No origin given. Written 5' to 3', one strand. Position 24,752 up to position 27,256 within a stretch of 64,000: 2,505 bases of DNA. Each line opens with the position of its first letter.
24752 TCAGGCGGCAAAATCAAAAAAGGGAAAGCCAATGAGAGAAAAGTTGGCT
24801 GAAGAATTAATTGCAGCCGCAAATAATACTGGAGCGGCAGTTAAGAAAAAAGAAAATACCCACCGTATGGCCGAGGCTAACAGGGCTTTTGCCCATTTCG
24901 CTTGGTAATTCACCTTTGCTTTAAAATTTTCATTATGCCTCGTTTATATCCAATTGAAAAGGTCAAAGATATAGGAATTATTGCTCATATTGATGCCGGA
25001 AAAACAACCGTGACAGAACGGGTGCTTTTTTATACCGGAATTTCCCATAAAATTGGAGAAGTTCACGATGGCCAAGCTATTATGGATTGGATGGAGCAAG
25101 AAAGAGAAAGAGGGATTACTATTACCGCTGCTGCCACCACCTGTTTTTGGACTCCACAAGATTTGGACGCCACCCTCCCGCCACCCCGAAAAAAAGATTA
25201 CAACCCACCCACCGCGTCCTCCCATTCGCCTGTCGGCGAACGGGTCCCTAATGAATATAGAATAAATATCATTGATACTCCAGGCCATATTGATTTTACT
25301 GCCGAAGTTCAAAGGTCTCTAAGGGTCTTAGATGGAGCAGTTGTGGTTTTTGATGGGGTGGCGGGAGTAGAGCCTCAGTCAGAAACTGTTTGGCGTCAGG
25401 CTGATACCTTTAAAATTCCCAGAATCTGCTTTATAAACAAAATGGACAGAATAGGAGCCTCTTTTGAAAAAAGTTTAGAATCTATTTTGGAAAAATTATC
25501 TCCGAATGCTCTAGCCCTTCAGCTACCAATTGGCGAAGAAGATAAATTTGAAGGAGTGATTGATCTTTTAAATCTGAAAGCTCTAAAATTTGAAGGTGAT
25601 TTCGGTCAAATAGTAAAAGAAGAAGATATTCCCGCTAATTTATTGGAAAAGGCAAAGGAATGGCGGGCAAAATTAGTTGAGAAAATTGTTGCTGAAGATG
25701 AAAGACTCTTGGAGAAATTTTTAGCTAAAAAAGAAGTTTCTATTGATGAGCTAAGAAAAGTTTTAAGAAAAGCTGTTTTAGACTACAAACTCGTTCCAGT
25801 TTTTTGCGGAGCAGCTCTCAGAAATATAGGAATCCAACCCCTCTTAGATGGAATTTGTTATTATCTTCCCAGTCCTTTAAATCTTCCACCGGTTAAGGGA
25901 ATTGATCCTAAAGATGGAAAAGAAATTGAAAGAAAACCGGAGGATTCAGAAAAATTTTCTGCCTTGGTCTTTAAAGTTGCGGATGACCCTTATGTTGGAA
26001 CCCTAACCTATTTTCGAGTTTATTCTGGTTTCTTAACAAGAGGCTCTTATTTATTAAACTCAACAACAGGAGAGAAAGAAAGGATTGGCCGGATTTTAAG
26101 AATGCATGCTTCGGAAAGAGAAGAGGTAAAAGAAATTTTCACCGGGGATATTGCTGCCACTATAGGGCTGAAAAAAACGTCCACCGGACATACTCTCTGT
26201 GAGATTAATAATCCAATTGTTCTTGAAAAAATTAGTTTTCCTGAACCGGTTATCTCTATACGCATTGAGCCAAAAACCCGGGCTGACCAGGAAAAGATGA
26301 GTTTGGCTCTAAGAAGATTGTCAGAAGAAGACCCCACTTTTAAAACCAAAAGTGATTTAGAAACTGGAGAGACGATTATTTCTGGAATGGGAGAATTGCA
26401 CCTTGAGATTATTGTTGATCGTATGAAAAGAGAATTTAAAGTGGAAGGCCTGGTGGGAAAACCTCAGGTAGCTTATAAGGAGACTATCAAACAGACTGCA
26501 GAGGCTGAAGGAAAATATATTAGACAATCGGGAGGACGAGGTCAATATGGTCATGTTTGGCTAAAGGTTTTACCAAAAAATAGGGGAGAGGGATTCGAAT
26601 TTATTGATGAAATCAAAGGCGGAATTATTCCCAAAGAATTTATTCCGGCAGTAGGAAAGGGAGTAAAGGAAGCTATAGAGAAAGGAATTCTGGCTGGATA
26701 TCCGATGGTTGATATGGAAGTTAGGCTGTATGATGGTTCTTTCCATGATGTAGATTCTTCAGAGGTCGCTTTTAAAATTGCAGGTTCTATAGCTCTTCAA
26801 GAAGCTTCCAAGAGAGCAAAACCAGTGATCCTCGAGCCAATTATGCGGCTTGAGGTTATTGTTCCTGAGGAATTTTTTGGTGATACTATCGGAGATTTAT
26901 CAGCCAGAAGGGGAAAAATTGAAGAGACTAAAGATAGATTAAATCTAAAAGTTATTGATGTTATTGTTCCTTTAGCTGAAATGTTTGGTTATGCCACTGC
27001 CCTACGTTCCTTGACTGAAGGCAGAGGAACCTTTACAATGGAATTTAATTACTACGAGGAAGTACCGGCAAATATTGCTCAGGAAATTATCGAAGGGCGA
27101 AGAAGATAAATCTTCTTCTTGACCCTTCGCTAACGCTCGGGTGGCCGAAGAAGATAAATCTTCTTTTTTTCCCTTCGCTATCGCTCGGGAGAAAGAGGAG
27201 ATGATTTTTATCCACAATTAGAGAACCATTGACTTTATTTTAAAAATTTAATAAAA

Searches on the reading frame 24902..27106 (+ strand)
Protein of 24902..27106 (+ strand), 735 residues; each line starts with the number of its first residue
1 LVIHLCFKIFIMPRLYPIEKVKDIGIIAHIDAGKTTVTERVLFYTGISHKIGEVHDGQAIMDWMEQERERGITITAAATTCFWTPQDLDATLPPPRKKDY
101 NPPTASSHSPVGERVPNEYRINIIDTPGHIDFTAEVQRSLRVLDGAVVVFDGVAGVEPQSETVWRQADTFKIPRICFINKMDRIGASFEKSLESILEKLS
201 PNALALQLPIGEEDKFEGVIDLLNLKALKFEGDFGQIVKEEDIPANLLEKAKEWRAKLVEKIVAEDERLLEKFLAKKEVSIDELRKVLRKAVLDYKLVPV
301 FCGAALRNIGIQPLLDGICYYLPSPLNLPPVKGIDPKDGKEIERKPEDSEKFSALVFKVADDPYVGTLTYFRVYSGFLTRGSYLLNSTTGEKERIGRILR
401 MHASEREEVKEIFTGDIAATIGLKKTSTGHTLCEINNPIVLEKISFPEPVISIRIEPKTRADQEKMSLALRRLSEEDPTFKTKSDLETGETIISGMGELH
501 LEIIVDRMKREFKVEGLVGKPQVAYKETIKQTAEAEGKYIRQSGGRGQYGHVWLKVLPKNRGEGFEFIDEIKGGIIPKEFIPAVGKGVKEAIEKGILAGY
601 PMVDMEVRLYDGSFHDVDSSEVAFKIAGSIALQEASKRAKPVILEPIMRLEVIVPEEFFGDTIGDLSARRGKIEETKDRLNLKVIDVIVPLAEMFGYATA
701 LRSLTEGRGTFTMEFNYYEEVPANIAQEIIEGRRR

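Call 30: find_homologous_proteins(query=window:24902-27106:+, max_evalue=1e-50)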
Query window:24902-27106:+ (735 aa): 8000 proteins with E <= 1e-50 among 8000 candidates; the best 120 are listed.
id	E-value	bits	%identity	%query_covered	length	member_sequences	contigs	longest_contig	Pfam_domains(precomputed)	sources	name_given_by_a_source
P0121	0.0e+0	1587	98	99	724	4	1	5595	PF00679.31,PF14492.13,PF00009.34,PF03764.25,PF16658.12,PF03144.32,PF22042.3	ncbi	-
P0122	0.0e+0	1540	96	99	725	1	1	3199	PF00679.31,PF14492.13,PF00009.34,PF03764.25,PF16658.12,PF03144.32,PF22042.3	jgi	-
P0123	0.0e+0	1461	92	99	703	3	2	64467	PF00679.31,PF14492.13,PF00009.34,PF03764.25,PF16658.12,PF03144.32,PF22042.3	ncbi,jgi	-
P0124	0.0e+0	1433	88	99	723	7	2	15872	PF00679.31,PF14492.13,PF00009.34,PF03764.25,PF16658.12,PF03144.32,PF22042.3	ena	-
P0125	0.0e+0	1426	88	99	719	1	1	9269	PF00679.31,PF14492.13,PF00009.34,PF03764.25,PF16658.12,PF03144.32,PF22042.3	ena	-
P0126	0.0e+0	1426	88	99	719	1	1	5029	PF00679.31,PF14492.13,PF00009.34,PF03764.25,PF16658.12,PF03144.32,PF22042.3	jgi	-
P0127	0.0e+0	1417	88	99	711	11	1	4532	PF00679.31,PF14492.13,PF00009.34,PF03764.25,PF16658.12,PF03144.32,PF22042.3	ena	-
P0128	0.0e+0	1407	88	99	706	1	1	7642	PF00679.31,PF14492.13,PF00009.34,PF03764.25,PF16658.12,PF03144.32,PF22042.3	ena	-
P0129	0.0e+0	1405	87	99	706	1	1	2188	PF00679.31,PF14492.13,PF00009.34,PF03764.25,PF16658.12,PF03144.32,PF22042.3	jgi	-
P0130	0.0e+0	1403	87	99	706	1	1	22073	PF00679.31,PF14492.13,PF00009.34,PF03764.25,PF16658.12,PF03144.32,PF22042.3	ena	-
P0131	0.0e+0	1403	87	99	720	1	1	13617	PF00679.31,PF14492.13,PF00009.34,PF03764.25,PF16658.12,PF03144.32,PF22042.3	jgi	-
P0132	0.0e+0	1403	87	99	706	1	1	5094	PF00679.31,PF14492.13,PF00009.34,PF03764.25,PF16658.12,PF03144.32,PF22042.3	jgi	-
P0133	0.0e+0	1335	83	99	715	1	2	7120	PF00679.31,PF14492.13,PF00009.34,PF03764.25,PF16658.12,PF03144.32,PF22042.3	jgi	-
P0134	0.0e+0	1335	83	99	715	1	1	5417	PF00679.31,PF14492.13,PF00009.34,PF03764.25,PF16658.12,PF03144.32,PF22042.3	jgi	-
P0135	0.0e+0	1332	81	99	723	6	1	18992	PF00679.31,PF14492.13,PF00009.34,PF03764.25,PF16658.12,PF03144.32,PF22042.3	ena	-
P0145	0.0e+0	1315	81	99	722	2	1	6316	PF00679.31,PF14492.13,PF00009.34,PF03764.25,PF16658.12,PF03144.32,PF22042.3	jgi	-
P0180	0.0e+0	1294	80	99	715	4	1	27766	PF00679.31,PF14492.13,PF00009.34,PF03764.25,PF16658.12,PF03144.32,PF22042.3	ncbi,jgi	-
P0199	0.0e+0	1290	80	99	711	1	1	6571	PF00679.31,PF14492.13,PF00009.34,PF03764.25,PF16658.12,PF03144.32,PF22042.3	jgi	jgi:elongation factor G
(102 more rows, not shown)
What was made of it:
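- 24935..27109 (+): fusA (elongation factor G), host gene. All EF-G Pfam domains are present in the homologues (call 30).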

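Call 37: find_encoding_contigs(protein=P0122, flank=1000, max_places=1)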
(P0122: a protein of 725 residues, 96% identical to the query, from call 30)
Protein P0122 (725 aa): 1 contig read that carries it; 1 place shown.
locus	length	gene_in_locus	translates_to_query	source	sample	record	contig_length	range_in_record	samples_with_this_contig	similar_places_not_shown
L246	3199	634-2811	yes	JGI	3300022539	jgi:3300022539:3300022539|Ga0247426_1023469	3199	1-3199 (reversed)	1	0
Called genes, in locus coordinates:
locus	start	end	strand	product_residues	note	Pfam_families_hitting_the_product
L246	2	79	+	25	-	?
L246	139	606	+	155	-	PF00177:Ribosomal_S7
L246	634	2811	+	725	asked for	PF00009:GTP_EFTU, PF03144:GTP_EFTU_D2, PF22042:EF-G_D2, PF14492:EFG_III, PF16658:RF3_C (faint), PF03764:EFG_IV, PF00679:EFG_C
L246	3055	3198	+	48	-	?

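Call 38: find_encoding_contigs(protein=P0123, flank=1000, max_places=1)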
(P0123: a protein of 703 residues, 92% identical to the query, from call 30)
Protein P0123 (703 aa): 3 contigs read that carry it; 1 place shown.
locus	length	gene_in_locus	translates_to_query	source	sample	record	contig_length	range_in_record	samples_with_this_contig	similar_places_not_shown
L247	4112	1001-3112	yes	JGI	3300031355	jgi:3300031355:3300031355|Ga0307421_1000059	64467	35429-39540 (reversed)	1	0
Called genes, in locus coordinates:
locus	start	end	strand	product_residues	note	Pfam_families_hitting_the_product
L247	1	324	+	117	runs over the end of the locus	PF00164:Ribosom_S12_S23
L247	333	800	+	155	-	PF00177:Ribosomal_S7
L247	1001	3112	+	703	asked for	PF00009:GTP_EFTU, PF22042:EF-G_D2, PF03144:GTP_EFTU_D2, PF14492:EFG_III, PF16658:RF3_C (weak), PF03764:EFG_IV, PF00679:EFG_C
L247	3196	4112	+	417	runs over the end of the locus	PF00009:GTP_EFTU, PF03144:GTP_EFTU_D2, PF03143:GTP_EFTU_D3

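Call 39: find_encoding_contigs(protein=P0124, flank=1000, max_places=1)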
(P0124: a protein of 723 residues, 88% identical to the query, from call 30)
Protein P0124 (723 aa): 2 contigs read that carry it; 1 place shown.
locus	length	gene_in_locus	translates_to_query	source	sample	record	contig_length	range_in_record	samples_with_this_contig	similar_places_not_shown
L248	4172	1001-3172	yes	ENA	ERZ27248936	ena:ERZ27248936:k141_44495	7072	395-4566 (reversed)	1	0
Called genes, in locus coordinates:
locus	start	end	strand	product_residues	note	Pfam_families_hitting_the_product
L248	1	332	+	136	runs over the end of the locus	PF00164:Ribosom_S12_S23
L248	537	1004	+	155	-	PF00177:Ribosomal_S7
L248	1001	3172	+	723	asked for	PF00009:GTP_EFTU, PF22042:EF-G_D2, PF03144:GTP_EFTU_D2, PF14492:EFG_III, PF16658:RF3_C (weak), PF03764:EFG_IV, PF00679:EFG_C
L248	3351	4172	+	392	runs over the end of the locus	PF00009:GTP_EFTU, PF03144:GTP_EFTU_D2, PF03143:GTP_EFTU_D3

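Call 42: find_encoding_contigs(protein=P0180, flank=500, max_places=1)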
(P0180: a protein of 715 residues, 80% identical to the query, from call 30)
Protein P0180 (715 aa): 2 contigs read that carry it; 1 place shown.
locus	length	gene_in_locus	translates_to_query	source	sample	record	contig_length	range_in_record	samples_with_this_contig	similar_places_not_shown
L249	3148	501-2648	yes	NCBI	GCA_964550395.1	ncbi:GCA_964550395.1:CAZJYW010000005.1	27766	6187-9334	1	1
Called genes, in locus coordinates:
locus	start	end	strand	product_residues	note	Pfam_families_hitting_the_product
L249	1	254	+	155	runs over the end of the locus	PF00177:Ribosomal_S7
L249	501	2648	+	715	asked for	PF00009:GTP_EFTU, PF22042:EF-G_D2, PF03144:GTP_EFTU_D2, PF16658:RF3_C (faint), PF14492:EFG_III, PF03764:EFG_IV, PF00679:EFG_C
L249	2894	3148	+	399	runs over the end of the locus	PF00009:GTP_EFTU, PF03144:GTP_EFTU_D2, PF03143:GTP_EFTU_D3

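Call 43: find_encoding_contigs(protein=P0145, flank=500, max_places=1)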
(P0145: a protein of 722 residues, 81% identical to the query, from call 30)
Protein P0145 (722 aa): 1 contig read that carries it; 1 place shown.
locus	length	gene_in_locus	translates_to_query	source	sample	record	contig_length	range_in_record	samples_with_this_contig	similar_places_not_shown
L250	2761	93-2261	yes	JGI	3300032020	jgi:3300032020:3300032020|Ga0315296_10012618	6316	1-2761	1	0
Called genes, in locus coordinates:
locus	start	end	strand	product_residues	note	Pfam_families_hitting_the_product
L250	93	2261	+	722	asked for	PF00009:GTP_EFTU, PF22042:EF-G_D2, PF03144:GTP_EFTU_D2, PF14492:EFG_III, PF16658:RF3_C (weak), PF03764:EFG_IV, PF00679:EFG_C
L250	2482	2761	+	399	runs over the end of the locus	PF00009:GTP_EFTU, PF03144:GTP_EFTU_D2, PF03143:GTP_EFTU_D3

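Call 44: find_encoding_contigs(protein=P0199, flank=500, max_places=1)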
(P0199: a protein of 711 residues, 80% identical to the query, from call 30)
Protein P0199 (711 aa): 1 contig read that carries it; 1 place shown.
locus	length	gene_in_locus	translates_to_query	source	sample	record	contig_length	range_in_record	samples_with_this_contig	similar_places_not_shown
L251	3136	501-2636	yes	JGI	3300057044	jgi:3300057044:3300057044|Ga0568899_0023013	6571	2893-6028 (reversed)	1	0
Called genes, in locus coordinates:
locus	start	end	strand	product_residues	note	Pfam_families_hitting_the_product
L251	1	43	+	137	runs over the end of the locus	PF00164:Ribosom_S12_S23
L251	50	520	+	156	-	PF00177:Ribosomal_S7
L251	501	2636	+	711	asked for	PF00009:GTP_EFTU, PF22042:EF-G_D2, PF03144:GTP_EFTU_D2, PF14492:EFG_III, PF16658:RF3_C (weak), PF03764:EFG_IV, PF00679:EFG_C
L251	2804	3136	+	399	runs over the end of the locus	PF00009:GTP_EFTU, PF03144:GTP_EFTU_D2, PF03143:GTP_EFTU_D3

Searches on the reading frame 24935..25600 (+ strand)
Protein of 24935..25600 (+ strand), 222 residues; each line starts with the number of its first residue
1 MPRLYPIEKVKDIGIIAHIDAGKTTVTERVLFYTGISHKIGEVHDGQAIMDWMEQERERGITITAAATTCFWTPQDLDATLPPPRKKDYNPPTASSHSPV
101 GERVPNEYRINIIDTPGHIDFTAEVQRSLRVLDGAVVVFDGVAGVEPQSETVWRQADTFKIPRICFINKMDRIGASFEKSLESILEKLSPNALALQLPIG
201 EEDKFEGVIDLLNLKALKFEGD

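Call 70: search_solved_structures(query=window:24935-25600:+, max_evalue=1e-20, show_alignments=2)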
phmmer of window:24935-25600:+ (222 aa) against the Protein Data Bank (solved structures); distinct sequences matched with E-value up to 1e-20: 83 (the best 60 are shown).
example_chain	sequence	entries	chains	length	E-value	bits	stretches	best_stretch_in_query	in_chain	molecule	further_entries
6b8d_A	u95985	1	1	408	4.9e-79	268.3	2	105-219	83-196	Elongation factor G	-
5ty0_A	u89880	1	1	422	1.2e-77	263.7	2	107-220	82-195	Elongation factor G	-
6not_A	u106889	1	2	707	1.7e-77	263.2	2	110-218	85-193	Elongation factor G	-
5tv2_A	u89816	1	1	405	5.2e-77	261.7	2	106-219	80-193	Elongation factor G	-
7ug7_EF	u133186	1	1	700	2.1e-75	256.4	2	107-219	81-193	Elongation factor G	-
2rdo_7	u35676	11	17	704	2.1e-75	256.4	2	107-219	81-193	Elongation factor G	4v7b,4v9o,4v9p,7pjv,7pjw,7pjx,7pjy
9rtu_x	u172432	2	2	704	2.1e-75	256.4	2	107-219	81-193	Elongation factor G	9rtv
8y5k_0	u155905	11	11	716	2.2e-75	256.3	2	107-219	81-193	Elongation factor G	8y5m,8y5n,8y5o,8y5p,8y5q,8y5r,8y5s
7otc_w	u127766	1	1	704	4.1e-75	255.5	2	107-219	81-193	Elongation factor G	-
7n2c_EF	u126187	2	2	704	4.2e-75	255.4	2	107-219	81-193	Elongation factor G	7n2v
3j0e_H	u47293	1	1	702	5e-75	255.2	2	107-219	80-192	Elongation factor G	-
4v7d_BZ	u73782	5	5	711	5.2e-75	255.1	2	107-219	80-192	Elongation Factor G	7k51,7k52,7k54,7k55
7ss9_8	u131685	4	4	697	1.2e-74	253.9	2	107-219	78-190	Elongation factor G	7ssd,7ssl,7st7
7cdw_A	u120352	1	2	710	1.3e-74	253.9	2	108-221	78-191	Elongation factor G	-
3zz0_A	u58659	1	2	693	8.4e-74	251.2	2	108-222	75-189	Elongation factor G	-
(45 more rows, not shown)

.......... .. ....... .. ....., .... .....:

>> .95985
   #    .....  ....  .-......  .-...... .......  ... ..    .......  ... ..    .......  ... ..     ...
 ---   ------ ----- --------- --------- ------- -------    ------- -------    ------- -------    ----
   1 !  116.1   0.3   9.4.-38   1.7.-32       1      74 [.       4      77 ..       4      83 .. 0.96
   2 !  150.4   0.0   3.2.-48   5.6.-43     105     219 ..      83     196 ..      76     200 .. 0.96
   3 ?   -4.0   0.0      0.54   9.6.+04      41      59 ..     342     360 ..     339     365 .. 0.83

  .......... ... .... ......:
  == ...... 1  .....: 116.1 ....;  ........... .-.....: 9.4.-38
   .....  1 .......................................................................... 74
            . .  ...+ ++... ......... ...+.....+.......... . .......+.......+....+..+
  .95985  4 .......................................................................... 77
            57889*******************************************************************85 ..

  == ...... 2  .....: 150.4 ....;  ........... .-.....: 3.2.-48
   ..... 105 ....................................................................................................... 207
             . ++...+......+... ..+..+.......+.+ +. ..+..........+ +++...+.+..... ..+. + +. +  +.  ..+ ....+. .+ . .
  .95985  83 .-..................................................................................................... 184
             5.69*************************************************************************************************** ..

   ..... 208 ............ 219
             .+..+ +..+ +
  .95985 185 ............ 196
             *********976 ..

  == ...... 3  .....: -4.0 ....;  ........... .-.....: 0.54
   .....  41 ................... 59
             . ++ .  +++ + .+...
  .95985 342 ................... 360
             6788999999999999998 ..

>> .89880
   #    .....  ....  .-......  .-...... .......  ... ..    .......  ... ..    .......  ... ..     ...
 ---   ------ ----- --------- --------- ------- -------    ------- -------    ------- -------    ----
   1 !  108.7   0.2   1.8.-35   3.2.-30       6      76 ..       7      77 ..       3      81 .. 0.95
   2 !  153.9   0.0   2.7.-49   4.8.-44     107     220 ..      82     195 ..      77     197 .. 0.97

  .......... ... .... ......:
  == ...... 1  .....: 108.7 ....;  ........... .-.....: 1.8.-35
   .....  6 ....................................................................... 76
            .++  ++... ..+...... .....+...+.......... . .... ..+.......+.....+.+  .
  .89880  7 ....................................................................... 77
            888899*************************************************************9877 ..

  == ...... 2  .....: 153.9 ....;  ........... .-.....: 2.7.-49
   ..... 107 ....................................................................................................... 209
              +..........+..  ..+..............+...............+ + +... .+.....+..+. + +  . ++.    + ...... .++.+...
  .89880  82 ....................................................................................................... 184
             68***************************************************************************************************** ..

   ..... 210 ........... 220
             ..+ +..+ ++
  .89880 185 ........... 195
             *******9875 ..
